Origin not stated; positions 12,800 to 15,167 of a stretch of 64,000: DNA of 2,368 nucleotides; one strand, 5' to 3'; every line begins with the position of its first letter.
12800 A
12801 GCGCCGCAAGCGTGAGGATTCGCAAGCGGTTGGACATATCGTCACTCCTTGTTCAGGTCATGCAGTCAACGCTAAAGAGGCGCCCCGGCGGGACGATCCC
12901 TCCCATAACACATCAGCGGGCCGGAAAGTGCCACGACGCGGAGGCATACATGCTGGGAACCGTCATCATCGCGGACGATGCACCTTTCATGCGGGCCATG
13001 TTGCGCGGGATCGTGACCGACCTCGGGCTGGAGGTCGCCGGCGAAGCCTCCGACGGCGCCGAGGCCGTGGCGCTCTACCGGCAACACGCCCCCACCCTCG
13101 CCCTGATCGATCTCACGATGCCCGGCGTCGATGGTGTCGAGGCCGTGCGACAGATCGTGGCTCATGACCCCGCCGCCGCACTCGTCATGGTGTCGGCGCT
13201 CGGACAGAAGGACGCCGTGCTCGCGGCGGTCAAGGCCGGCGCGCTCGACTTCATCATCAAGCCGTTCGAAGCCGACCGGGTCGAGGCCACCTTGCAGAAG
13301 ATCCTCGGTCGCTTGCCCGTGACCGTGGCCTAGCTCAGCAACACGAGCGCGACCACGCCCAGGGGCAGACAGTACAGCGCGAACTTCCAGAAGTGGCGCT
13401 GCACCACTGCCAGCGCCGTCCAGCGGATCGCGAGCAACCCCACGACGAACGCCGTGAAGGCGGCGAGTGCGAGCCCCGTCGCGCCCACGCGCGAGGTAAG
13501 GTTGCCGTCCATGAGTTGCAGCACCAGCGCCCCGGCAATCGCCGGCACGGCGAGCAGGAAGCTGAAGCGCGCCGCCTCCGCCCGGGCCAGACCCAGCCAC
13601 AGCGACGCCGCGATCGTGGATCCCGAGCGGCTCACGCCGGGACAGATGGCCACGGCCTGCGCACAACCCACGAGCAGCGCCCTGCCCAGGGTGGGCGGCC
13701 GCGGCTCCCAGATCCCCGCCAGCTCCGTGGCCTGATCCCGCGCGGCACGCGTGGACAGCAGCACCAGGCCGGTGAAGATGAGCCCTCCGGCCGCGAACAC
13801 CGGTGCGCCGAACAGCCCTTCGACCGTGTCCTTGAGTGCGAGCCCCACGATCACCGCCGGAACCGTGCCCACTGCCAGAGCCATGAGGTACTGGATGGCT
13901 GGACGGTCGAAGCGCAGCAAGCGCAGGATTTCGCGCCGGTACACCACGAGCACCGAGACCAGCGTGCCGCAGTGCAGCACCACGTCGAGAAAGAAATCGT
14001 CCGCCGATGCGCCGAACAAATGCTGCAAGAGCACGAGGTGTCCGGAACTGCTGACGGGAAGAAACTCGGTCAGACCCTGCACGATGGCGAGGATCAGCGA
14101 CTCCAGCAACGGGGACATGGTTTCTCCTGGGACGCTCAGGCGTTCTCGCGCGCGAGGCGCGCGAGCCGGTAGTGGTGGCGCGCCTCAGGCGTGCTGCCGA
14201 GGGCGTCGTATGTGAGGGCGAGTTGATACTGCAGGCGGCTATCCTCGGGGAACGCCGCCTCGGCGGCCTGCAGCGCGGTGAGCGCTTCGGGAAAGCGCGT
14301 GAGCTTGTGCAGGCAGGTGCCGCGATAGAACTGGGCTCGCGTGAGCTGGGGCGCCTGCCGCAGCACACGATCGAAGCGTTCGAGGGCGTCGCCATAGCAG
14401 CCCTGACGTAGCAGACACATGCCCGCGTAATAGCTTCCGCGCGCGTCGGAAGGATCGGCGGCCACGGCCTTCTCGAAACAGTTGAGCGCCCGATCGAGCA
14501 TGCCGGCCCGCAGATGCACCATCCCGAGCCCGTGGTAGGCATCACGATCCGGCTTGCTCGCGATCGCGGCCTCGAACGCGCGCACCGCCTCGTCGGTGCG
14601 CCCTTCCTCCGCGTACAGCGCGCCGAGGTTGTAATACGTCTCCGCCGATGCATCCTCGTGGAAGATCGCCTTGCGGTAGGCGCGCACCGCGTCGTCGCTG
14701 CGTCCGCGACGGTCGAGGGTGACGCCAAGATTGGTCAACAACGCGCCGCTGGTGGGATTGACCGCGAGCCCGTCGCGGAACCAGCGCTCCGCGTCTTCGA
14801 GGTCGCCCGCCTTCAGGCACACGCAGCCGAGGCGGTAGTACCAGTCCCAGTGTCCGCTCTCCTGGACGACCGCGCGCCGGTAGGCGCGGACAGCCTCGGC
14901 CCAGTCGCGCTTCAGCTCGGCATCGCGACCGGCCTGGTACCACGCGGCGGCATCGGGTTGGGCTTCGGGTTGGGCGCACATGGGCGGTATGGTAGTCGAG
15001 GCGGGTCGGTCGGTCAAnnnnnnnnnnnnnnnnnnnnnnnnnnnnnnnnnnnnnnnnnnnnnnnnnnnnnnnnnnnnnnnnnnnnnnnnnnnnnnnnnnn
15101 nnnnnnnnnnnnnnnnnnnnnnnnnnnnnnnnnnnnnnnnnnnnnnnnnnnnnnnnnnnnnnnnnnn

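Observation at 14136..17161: Divergent MglA-like small GTPase (P-loop GKR) translationally coupled to a TPR protein, flanked by a zinc-ribbon protein and an orphan hypothetical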

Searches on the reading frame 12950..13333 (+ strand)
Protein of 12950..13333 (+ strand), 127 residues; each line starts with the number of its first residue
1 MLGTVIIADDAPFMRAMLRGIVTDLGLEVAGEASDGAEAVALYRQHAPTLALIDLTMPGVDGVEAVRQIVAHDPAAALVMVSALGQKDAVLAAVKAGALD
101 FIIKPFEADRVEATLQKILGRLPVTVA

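Call 55: search_protein_families(library=pfam, proteins=[window:12950-13333:+], max_evalue=0.00001)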
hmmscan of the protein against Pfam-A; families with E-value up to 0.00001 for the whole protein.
window:12950-13333:+ (127 aa): 1 family
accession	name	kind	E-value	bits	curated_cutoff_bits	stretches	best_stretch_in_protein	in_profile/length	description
PF00072.30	Response_reg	-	3e-26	92.2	30.2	1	5-115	1-110/111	Response regulator receiver domain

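Call 82: search_solved_structures(query=window:12950-13333:+, max_evalue=1e-12)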
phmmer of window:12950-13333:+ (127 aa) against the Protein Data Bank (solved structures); distinct sequences matched with E-value up to 1e-12: 79 (the best 60 are shown).
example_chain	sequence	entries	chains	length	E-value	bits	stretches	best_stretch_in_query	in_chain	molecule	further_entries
1tmy_A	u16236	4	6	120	1.7e-32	115.6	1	4-118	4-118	CHEY PROTEIN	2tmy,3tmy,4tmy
4iga_A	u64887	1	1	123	1.7e-32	115.5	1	4-118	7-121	Chemotaxis protein CheY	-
1u0s_Y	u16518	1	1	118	2.3e-32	115.1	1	5-118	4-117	Chemotaxis protein cheY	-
4qyw_A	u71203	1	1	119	2.9e-31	111.6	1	5-118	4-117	Chemotaxis protein CheY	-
6c40_B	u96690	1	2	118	3e-31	111.5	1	5-118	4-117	Chemotaxis protein CheY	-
6er7_A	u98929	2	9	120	5.3e-30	107.5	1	4-119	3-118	120aa long hypothetical chemotaxis protein (CheY)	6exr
9rhz_C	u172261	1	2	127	1.7e-29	105.9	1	5-116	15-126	Chemotaxis protein CheY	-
8q52_A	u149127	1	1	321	7.3e-29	103.8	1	5-113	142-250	Leucine-specific-binding protein,Chemotaxis protein CheY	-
9xzo_A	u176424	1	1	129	3.8e-21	79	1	4-120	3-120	De novo protein M1X0B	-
6wsh_A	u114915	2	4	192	2e-19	73.5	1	2-117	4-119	Response regulator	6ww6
6ekg_Y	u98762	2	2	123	6.8e-18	68.5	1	5-117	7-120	Chemotaxis protein CheY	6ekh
7od9_B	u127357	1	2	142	8e-18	68.3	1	5-118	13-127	Response regulator receiver protein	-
1s8n_A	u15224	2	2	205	1.8e-17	67.1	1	5-113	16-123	putative antiterminator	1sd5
3hzh_A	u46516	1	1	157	1.9e-17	67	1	4-116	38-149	Chemotaxis response regulator (CheY-3)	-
3f7n_A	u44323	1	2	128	9.3e-17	64.9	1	6-122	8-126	Chemotaxis protein cheY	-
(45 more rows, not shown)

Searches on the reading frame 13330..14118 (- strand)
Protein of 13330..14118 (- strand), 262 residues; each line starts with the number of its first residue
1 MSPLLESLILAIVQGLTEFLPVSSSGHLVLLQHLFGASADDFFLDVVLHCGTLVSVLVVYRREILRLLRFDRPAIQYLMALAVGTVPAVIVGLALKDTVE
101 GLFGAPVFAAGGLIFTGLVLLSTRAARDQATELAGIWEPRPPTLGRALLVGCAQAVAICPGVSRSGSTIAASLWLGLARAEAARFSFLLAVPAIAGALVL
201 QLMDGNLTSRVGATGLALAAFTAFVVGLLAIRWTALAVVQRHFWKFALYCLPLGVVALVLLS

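Call 3: search_protein_families(library=pfam, proteins=[window:13330-14118:-], max_evalue=0.1)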
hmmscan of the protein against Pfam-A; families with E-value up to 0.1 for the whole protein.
window:13330-14118:- (262 aa): 1 family
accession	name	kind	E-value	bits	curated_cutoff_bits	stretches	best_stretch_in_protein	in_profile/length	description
PF02673.24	BacA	-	2.3e-70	237.7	33.4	1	8-256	2-257/257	Bacitracin resistance protein BacA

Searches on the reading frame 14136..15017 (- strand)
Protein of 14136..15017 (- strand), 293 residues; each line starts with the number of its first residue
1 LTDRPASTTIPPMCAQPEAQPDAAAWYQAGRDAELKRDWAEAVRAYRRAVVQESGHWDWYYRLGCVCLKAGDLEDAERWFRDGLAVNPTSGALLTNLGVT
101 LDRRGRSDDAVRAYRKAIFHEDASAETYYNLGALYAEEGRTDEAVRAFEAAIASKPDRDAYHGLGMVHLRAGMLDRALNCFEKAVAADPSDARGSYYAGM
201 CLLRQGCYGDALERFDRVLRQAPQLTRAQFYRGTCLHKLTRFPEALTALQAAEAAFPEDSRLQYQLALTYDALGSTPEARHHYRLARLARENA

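Call 3: search_protein_families(library=pfam, proteins=[window:14136-15017:-], max_evalue=0.1)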
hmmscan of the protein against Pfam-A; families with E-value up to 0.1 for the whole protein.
window:14136-15017:- (293 aa): 33 families (the best 25 are shown)
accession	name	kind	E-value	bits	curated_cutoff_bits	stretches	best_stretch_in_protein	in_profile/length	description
PF07719.23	TPR_2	-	2.6e-44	146.1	27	7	159-191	2-34/34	Tetratricopeptide repeat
PF00515.34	TPR_1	-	3.6e-39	131.4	27.8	4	125-157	1-33/34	Tetratricopeptide repeat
PF13432.12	TPR_16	-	8.9e-33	112.8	32.7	5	164-224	3-63/65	Tetratricopeptide repeat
PF13431.12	TPR_17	-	2.2e-29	99.7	24.4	3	80-111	2-33/34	Tetratricopeptide repeat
PF13424.12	TPR_12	-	4.8e-26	91.2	30.1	5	125-188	3-75/77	Tetratricopeptide repeat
PF13181.12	TPR_8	-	1.7e-25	87.4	25.7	3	125-157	1-33/34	Tetratricopeptide repeat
PF14559.12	TPR_19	-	3.7e-24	85.3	25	4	105-164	5-64/68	Tetratricopeptide repeat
PF13428.12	TPR_14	-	1.1e-22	78.6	23.5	3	159-193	2-36/44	Tetratricopeptide repeat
PF13414.12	TPR_11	-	2.7e-20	72.2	26.8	3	104-139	7-42/42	TPR repeat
PF13176.12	TPR_7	-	9.1e-19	66.3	27.9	3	127-157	1-31/36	Tetratricopeptide repeat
PF13174.12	TPR_6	-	1.8e-16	60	26.3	1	127-154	2-29/33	Tetratricopeptide repeat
PF12895.13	ANAPC3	-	4.1e-14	53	27.2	2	173-251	4-81/82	Anaphase-promoting complex, cyclosome, subunit 3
PF13371.12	TPR_9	-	1.1e-13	51.4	35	2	167-228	4-65/73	Tetratricopeptide repeat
PF13374.12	TPR_10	-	3.8e-12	46.2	27.5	2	125-153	2-30/42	Tetratricopeptide repeat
PF07721.20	TPR_4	-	3.5e-10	39.9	27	1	126-149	2-25/26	Tetratricopeptide repeat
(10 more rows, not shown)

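Call 4: search_protein_families(library=ncbifam, proteins=[window:14136-15017:-], max_evalue=0.1)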
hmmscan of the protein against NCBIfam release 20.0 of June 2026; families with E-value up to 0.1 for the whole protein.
window:14136-15017:- (293 aa): 39 families (the best 25 are shown)
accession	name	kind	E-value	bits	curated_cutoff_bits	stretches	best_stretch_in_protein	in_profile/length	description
NF040959.1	MamA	equivalog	2.5e-32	112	200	2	159-279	38-158/204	magnetosome protein MamA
TIGR02917.1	PEP_TPR_lipo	equivalog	3.4e-23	81.5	312.2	2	19-191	460-634/899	XrtA/PEP-CTERM system TPR-repeat protein PrsT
TIGR02521.1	type_IV_pilW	equivalog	1.8e-21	76.8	154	2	123-283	29-192/234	type IV pilus biogenesis/stability protein PilW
TIGR02552.1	LcrH_SycD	equivalog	3.9e-20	72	104.8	3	159-223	53-117/136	SycD/LcrH family type III secretion system chaperone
NF033920.0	C39_PA2778_fam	equivalog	8.8e-18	64.6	150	3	16-118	149-251/255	PA2778 family cysteine peptidase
NF033762.1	social_mot_Tgl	equivalog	1.3e-17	64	225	1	58-255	32-233/252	social motility TPR repeat lipoprotein Tgl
NF047371.1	FlcA_CTERM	equivalog_domain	9.1e-15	54.1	300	4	126-222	439-537/646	periplasmic flagellar collar protein FlcA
NF033758.1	gliding_GltE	equivalog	8.6e-13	48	225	2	114-193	75-155/411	adventurous gliding motility TPR repeat lipoprotein GltE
NF002725.1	PRK02603.1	equivalog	1.1e-12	48.2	143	2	20-109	32-124/173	photosystem I assembly protein Ycf3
TIGR02795.1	tol_pal_ybgF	equivalog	1.5e-11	44.9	90.1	1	196-283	6-99/119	tol-pal system protein YbgF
NF047507.1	TPR_BatC_Lepto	exception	2e-11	43.8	175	1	103-159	70-130/214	TPR repeat-containing protein BatC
NF008757.0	PRK11788.1-5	equivalog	3.3e-11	43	363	3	106-190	50-139/388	lipopolysaccharide assembly protein LapB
TIGR00540.1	TPR_hemY_coli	hypoth_equivalog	2e-10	40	142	3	69-184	273-385/385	heme biosynthesis-associated TPR protein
NF008391.2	PRK11189.1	equivalog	2.2e-10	40.5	250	2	164-257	71-164/297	lipoprotein NlpI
NF052415.1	T3SS_chap_SctY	equivalog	1.9e-09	38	70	2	155-225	3-74/106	type III secretion apparatus assembly chaperone SctY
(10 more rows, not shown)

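Call 81: search_solved_structures(query=window:14136-14981:-, max_evalue=1e-8)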
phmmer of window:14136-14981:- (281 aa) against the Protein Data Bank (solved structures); distinct sequences matched with E-value up to 1e-8: 88 (the best 60 are shown).
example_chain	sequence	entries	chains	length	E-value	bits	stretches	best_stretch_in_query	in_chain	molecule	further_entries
9qhb_A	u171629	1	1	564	1.6e-64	221.5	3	10-213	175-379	Engineered tetratricopeptide repeat protein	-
9qhc_A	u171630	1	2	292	1.4e-45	159.3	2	9-211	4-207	Engineered tetratricopeptide repeat protein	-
8bu0_A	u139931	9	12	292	9.5e-45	156.6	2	48-222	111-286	Consensus tetratricopeptide repeat protein | Crystal structure of an 8-repeat consensus TPR superhelix with Zinc. | Monomer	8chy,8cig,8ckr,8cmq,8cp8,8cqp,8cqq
7yea_A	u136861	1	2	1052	1.1e-35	126.8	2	34-180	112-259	UDP-N-acetylglucosamine--peptide N-acetylglucosaminyltransferase 110 kDa subunit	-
7yeh_B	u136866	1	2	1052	2e-35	126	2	46-209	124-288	UDP-N-acetylglucosamine--peptide N-acetylglucosaminyltransferase 110 kDa subunit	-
7ntf_A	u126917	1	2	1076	2.6e-35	125.6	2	34-180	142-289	Isoform 1 of UDP-N-acetylglucosamine--peptide N-acetylglucosaminyltransferase 110 kDa subu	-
7y4i_A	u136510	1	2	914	6.6e-34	121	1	80-178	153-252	Probable UDP-N-acetylglucosamine--peptide N-acetylglucosaminyltransferase SPINDLY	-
8dtf_A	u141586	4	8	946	8.2e-34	120.7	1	80-178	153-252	Probable UDP-N-acetylglucosamine--peptide N-acetylglucosaminyltransferase SPINDLY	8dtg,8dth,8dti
1w3b_A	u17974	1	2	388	2.1e-31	112.8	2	46-180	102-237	UDP-N-ACETYLGLUCOSAMINE--PEPTIDE N-ACETYLGLUCOSAMINYLTRANSFERASE 110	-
6eou_A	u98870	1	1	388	2.8e-31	112.4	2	46-180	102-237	UDP-N-acetylglucosamine--peptide N-acetylglucosaminyltransferase 110 kDa subunit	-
5i9f_A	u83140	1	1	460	7.8e-20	74.8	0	93-173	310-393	pentatricopeptide repeat protein dPPR-U10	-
5i9h_A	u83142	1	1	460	1.7e-19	73.7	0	58-173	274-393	pentatricopeptide repeat protein dPPR-U8G2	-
5i9g_C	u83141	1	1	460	2.2e-19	73.4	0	57-173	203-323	pentatricopeptide repeat protein dPPR-U8C2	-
5i9d_A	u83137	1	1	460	5.2e-19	72.1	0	56-174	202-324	pentatricopeptide repeat protein dPPR-U8A2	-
8ch0_A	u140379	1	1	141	1e-18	71.2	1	47-177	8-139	Consensus tetratricopeptide repeat protein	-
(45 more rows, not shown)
